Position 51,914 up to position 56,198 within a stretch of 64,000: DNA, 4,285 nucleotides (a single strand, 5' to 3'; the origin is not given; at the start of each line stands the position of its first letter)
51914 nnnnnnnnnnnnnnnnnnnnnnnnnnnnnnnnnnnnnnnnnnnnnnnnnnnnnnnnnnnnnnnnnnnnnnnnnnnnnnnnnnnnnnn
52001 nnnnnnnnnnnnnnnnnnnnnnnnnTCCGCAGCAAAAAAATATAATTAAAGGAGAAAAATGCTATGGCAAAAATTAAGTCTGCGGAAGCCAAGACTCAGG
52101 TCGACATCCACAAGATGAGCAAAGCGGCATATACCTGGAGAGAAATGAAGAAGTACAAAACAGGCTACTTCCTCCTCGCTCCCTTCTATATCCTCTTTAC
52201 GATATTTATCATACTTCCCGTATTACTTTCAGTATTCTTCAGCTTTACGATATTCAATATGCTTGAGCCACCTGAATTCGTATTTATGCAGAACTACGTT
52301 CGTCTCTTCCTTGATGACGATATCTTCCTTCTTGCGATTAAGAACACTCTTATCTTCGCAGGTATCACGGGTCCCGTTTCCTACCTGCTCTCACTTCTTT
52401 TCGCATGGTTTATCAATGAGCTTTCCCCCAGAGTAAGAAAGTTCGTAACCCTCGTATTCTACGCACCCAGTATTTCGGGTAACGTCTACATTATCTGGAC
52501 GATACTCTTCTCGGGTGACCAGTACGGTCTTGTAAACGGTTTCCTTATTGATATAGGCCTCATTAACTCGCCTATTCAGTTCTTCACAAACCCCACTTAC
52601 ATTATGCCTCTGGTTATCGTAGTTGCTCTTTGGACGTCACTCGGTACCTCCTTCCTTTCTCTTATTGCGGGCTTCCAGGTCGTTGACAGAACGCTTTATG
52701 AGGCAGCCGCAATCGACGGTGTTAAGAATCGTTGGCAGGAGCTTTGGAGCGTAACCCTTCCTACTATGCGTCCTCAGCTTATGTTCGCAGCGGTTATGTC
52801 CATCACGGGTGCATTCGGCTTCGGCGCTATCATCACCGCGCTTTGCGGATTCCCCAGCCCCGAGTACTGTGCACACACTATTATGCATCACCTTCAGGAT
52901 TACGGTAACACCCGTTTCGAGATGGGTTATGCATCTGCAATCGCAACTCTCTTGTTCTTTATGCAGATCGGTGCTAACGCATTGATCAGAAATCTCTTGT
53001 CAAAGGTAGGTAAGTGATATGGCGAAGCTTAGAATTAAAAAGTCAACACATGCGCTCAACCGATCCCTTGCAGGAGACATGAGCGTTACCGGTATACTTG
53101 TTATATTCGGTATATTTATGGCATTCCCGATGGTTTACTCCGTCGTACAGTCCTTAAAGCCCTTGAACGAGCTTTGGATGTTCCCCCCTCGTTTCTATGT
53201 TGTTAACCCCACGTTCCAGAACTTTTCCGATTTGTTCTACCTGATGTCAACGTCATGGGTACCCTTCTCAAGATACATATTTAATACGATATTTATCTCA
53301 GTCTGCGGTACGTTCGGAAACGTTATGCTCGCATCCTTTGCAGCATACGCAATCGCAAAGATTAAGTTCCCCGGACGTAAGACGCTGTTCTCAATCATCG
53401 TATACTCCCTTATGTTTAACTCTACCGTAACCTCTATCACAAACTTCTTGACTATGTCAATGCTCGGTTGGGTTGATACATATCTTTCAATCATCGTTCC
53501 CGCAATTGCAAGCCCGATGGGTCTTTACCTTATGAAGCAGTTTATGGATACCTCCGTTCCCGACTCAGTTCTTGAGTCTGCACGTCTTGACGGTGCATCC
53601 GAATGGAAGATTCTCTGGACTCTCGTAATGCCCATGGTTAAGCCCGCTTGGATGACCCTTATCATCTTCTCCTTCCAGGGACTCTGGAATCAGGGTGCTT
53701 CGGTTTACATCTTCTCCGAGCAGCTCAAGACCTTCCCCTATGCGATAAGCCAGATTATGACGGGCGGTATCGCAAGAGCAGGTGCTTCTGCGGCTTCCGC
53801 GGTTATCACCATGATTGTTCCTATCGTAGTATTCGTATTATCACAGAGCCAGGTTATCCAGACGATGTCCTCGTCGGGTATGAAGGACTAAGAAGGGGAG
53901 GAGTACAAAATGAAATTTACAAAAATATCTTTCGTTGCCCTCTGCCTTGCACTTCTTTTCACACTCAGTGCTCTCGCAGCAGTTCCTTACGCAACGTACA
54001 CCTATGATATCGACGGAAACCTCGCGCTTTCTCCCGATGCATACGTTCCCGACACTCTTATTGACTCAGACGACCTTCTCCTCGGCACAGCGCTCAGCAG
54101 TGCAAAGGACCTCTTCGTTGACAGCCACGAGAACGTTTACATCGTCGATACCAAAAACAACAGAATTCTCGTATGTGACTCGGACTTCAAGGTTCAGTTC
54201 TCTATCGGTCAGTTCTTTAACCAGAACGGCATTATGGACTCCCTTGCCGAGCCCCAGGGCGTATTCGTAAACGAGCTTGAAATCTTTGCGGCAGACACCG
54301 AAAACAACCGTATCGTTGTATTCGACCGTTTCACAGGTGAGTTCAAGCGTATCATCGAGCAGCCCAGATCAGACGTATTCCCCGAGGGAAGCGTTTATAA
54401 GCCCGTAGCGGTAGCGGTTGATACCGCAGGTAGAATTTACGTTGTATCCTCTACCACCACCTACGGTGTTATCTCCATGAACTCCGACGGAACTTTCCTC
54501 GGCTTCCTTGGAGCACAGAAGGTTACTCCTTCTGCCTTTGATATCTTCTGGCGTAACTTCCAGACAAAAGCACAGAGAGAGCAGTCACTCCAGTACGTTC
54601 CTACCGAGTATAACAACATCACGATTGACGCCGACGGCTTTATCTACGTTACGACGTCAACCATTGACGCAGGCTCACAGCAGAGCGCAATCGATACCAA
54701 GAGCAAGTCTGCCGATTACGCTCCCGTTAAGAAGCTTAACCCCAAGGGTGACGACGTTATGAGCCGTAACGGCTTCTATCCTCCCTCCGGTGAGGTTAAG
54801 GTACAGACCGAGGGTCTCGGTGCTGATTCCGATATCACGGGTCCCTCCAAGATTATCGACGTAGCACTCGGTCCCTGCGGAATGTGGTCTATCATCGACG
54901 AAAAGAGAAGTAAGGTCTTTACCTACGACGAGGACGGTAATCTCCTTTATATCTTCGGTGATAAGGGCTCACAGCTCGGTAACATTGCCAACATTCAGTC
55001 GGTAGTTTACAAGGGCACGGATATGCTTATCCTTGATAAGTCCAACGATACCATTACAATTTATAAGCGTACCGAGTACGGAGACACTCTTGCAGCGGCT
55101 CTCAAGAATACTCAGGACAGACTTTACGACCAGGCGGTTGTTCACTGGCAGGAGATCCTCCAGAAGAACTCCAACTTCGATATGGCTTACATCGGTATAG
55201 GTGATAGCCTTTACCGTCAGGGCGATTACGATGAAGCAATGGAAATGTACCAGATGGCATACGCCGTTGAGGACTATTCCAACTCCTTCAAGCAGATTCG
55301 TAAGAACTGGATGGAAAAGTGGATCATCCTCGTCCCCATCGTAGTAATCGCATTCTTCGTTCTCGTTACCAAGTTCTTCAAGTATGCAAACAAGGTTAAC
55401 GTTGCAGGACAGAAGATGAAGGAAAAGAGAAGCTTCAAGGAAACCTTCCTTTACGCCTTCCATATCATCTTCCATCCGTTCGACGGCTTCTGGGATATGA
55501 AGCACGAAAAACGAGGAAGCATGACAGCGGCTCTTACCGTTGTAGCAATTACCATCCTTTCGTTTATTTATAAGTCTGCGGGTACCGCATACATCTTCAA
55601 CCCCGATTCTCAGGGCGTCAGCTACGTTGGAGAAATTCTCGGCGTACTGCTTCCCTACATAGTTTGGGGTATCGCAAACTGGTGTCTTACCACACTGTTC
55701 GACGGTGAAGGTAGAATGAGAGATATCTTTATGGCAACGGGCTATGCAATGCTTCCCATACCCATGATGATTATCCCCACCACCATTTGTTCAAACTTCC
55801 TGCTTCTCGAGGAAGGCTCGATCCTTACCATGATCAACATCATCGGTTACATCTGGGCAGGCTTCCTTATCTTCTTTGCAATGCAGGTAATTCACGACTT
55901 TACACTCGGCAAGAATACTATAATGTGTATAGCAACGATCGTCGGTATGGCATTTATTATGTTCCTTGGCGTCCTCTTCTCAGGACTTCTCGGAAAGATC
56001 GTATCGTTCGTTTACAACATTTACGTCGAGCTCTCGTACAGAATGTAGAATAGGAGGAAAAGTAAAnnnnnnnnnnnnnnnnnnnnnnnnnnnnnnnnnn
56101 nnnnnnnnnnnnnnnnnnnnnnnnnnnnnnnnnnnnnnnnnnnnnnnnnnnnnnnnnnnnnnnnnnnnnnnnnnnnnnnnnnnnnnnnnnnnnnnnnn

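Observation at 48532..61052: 12.5-kb single operon: giant CBM-fused binding protein, two complete ABC permease pairs, an NHL-TPR-Yip1 membrane protein and a 963-aa secreted unknown, with no ATPase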

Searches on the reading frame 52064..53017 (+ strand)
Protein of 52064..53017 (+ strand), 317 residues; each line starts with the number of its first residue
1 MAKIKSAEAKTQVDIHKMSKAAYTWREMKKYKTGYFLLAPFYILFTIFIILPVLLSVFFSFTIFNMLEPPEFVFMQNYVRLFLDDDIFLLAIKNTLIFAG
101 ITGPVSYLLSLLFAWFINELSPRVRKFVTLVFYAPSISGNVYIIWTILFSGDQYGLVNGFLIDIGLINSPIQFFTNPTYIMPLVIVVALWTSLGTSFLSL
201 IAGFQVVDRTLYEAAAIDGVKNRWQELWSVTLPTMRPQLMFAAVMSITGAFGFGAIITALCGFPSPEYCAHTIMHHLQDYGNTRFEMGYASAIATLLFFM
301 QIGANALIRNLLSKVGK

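Call 3: search_protein_families(library=pfam, proteins=[window:52064-53017:+], max_evalue=0.01)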
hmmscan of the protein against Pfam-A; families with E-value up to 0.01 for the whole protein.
window:52064-53017:+ (317 aa): 1 family
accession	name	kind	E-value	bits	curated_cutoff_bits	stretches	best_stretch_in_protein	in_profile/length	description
PF00528.27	BPD_transp_1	-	4.8e-06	26.9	26.4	1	110-311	5-178/184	Binding-protein-dependent transport system inner membrane component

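Call 8: search_protein_families(library=ncbifam, proteins=[window:52064-53017:+], max_evalue=0.01)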
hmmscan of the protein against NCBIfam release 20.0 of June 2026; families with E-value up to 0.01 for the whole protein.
window:52064-53017:+ (317 aa): 11 families
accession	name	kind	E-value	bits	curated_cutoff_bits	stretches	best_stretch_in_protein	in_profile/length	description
NF007852.0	PRK10561.1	equivalog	1.3e-17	64.6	335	1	33-303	13-279/295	sn-glycerol-3-phosphate ABC transporter permease UgpA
NF007044.0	PRK09497.1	equivalog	7.2e-13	48.6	348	1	45-260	19-228/285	spermidine/putrescine ABC transporter permease PotB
NF040931.1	ABC_arch_GlcT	equivalog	3e-12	46.8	360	1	43-297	6-256/278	glucose ABC transporter permease GlcT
NF008232.0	PRK10999.1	equivalog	3e-06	26.2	392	1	75-314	267-516/520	maltose ABC transporter permease MalF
NF007963.0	PRK10683.1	equivalog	5.7e-06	25.9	489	1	72-301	80-298/317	putrescine ABC transporter permease PotH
TIGR02140.1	permease_CysW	equivalog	9e-06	25.4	329.1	1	74-300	32-244/261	sulfate ABC transporter permease subunit CysW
TIGR00969.1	3a0106s02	subfamily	1.3e-05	24.8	240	1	45-301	27-259/272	sulfate ABC transporter permease subunit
TIGR02141.1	modB_ABC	equivalog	3.8e-05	23.4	182.6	1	95-265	3-164/208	molybdate ABC transporter permease subunit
NF008620.0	PRK11602.1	equivalog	0.0011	18.2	442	1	42-259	26-224/291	sulfate/thiosulfate ABC transporter permease CysW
NF006939.0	PRK09421.1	equivalog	0.0015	17.9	262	1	98-269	18-181/230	molybdate ABC transporter permease subunit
NF008208.0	PRK10971.1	equivalog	0.0079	15.7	415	0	78-312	47-267/277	sulfate/thiosulfate ABC transporter permease CysT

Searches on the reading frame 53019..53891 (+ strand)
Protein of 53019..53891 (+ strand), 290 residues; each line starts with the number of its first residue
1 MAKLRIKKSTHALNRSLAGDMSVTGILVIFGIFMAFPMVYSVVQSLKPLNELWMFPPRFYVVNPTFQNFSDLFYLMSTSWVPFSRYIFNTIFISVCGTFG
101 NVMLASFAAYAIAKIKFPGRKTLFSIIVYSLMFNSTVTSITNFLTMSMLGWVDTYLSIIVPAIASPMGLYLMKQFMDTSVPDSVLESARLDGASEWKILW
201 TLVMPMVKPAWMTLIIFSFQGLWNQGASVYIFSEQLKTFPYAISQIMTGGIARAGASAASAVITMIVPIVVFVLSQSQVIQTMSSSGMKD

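Call 3: search_protein_families(library=pfam, proteins=[window:53019-53891:+], max_evalue=0.01)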
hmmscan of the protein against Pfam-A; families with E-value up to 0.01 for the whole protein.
window:53019-53891:+ (290 aa): 1 family
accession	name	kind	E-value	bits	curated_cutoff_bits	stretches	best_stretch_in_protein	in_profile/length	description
PF00528.27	BPD_transp_1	-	1.4e-13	51.4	26.4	1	102-279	2-178/184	Binding-protein-dependent transport system inner membrane component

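Call 8: search_protein_families(library=ncbifam, proteins=[window:53019-53891:+], max_evalue=0.01)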
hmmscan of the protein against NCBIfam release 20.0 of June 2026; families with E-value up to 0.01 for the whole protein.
window:53019-53891:+ (290 aa): 14 families
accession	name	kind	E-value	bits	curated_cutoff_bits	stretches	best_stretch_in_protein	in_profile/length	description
NF008210.0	PRK10973.1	equivalog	6.3e-23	81.8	297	1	26-283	15-276/281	sn-glycerol-3-phosphate ABC transporter permease UgpE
NF040932.1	ABC_arch_GlcU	equivalog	4.2e-21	75.8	340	1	26-283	8-264/272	glucose ABC transporter permease GlcU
NF008231.0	PRK10998.1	equivalog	1.8e-15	57.3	261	1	81-290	79-296/296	maltose ABC transporter permease MalG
NF007047.0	PRK09500.1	equivalog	1.9e-07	31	326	1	87-277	60-250/257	spermidine/putrescine ABC transporter permease PotC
TIGR02141.1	modB_ABC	equivalog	1.4e-06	28.1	182.6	1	91-272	4-199/208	molybdate ABC transporter permease subunit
NF011624.0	PRK15050.1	equivalog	2.3e-06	27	247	1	179-278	186-285/297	2-aminoethylphosphonate ABC transporter permease subunit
TIGR02139.1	permease_CysT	equivalog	3.7e-06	26.7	246.1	1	56-283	23-261/265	sulfate ABC transporter permease subunit CysT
TIGR01581.1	Mo_ABC_porter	hypoth_equivalog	1.1e-05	25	210.3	1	93-272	29-223/225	ABC transporter permease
NF006939.0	PRK09421.1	equivalog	2.7e-05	23.7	262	1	91-276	16-218/230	molybdate ABC transporter permease subunit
TIGR00969.1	3a0106s02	subfamily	0.0002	20.9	240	1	88-279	64-268/272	sulfate ABC transporter permease subunit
TIGR02140.1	permease_CysW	equivalog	0.0004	20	329.1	0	91-275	53-252/261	sulfate ABC transporter permease subunit CysW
NF008208.0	PRK10971.1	equivalog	0.00067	19.2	415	1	95-282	68-268/277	sulfate/thiosulfate ABC transporter permease CysT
TIGR01097.1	PhnE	equivalog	0.00077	19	216.7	1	65-219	50-192/252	phosphonate ABC transporter, permease protein PhnE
NF011691.0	PRK15111.1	equivalog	0.0047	16.5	379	1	60-213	62-218/296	putrescine export ABC transporter permease SapC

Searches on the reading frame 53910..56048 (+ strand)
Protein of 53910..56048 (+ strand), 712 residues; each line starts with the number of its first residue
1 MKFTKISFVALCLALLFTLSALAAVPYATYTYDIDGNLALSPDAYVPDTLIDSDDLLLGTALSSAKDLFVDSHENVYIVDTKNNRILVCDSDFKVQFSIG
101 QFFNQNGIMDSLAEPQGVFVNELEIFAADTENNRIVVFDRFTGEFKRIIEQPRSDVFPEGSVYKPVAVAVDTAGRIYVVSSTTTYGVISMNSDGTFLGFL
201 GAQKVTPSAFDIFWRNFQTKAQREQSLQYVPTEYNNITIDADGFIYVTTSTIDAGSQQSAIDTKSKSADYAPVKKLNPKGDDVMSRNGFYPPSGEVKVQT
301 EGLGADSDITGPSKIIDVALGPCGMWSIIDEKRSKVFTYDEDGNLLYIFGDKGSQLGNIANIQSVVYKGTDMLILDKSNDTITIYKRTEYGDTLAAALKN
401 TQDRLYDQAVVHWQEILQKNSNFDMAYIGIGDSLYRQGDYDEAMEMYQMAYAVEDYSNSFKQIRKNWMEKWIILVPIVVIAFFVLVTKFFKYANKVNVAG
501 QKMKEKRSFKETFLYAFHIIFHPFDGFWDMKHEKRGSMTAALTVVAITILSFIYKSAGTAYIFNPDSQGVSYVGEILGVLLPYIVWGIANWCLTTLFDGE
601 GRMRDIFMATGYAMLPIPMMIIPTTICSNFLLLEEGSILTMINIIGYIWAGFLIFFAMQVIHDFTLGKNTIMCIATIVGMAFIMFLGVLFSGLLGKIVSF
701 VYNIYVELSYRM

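Call 3: search_protein_families(library=pfam, proteins=[window:53910-56048:+], max_evalue=0.01)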
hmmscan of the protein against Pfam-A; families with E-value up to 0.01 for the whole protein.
window:53910-56048:+ (712 aa): 9 families
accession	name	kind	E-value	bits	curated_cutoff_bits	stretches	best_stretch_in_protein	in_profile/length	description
PF04893.22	Yip1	-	9.9e-16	58.5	28.6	1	518-686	2-170/173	Yip1 domain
PF01436.27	NHL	-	4.6e-09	36.3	20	1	112-138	1-28/28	NHL repeat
PF06739.17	SBBP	-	2.3e-06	27.9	20.5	0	164-183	14-33/38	Beta-propeller repeat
PF00515.34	TPR_1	-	4.6e-06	26.7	27.8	1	426-450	3-27/34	Tetratricopeptide repeat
PF07719.23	TPR_2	-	0.00014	22.2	27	1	426-451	3-28/34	Tetratricopeptide repeat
PF13424.12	TPR_12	-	0.00019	22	30.1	1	405-452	25-73/77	Tetratricopeptide repeat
PF13432.12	TPR_16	-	0.00063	20.6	32.7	1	406-451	13-58/65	Tetratricopeptide repeat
PF14559.12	TPR_19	-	0.0048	17.6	25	1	406-449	7-50/68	Tetratricopeptide repeat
PF13414.12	TPR_11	-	0.0055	16.8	26.8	0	431-450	1-20/42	TPR repeat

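Call 8: search_protein_families(library=ncbifam, proteins=[window:53910-56048:+], max_evalue=0.01)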
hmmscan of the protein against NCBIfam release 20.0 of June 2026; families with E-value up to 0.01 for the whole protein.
window:53910-56048:+ (712 aa): 3 families
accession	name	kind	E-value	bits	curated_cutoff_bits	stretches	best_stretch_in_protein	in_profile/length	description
NF035926.1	scyF_NHL_VPEP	equivalog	7e-11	41.9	350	1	73-145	210-279/376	scytonemin biosynthesis PEP-CTERM protein ScyF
NF033920.0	C39_PA2778_fam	equivalog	0.0034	16.8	150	1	392-455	158-221/255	PA2778 family cysteine peptidase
NF033758.1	gliding_GltE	equivalog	0.0078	15.2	225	0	405-451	271-317/411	adventurous gliding motility TPR repeat lipoprotein GltE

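Call 92: search_solved_structures(query=window:53910-56048:+, max_evalue=0.01)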
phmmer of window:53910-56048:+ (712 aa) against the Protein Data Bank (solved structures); distinct sequences matched with E-value up to 0.01: 41.
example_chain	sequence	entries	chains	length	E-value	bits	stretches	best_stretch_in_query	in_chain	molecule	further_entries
9qhb_A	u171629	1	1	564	1.1e-28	103.2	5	406-466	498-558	Engineered tetratricopeptide repeat protein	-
8bu0_A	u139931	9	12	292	4e-22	81.5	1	406-454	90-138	Consensus tetratricopeptide repeat protein | Crystal structure of an 8-repeat consensus TPR superhelix with Zinc. | Monomer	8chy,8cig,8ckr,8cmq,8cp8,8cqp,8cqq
9qhc_A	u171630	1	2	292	1.4e-16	63.2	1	406-454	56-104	Engineered tetratricopeptide repeat protein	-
2fo7_A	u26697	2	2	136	2.8e-12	49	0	425-454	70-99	SYNTHETIC CONSENSUS TPR PROTEIN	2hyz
8ch0_A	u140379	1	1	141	2.8e-12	48.9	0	426-454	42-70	Consensus tetratricopeptide repeat protein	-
1na0_A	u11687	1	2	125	1.1e-10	43.7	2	419-463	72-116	designed protein CTPR3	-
6d69_A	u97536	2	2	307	2.6e-10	42.4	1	68-202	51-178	NHL Repeat Region of D. melanogaster Thin | Thin, isoform D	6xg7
2wqh_A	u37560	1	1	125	3.3e-10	42.1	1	414-459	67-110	CTPR3Y3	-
5ex7_A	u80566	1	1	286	1.8e-09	39.7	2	103-202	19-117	Brain tumor protein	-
4zlr_A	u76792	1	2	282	1.9e-09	39.6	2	103-202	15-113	Brain tumor protein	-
1q7f_A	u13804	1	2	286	2e-09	39.5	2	103-202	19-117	brain tumor CG10719-PA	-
9gzg_A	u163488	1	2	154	6.2e-09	37.9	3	405-466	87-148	Engineered CTPR protein with glutamic acids for conductivity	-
5hrz_A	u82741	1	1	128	1.3e-08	36.9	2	419-464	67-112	TPR domain protein 1na0C3_3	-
7qrx_A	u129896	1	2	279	1.5e-08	36.6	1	69-204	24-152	E3 ubiquitin-protein ligase TRIM71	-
6v8e_A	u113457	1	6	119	1.6e-08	36.6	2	409-454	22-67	Designed protein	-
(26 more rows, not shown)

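Call 93: search_protein_families(library=padloc, proteins=[window:53910-56048:+], max_evalue=0.001)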
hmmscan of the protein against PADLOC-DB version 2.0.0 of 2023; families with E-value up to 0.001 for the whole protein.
window:53910-56048:+ (712 aa): 0 families
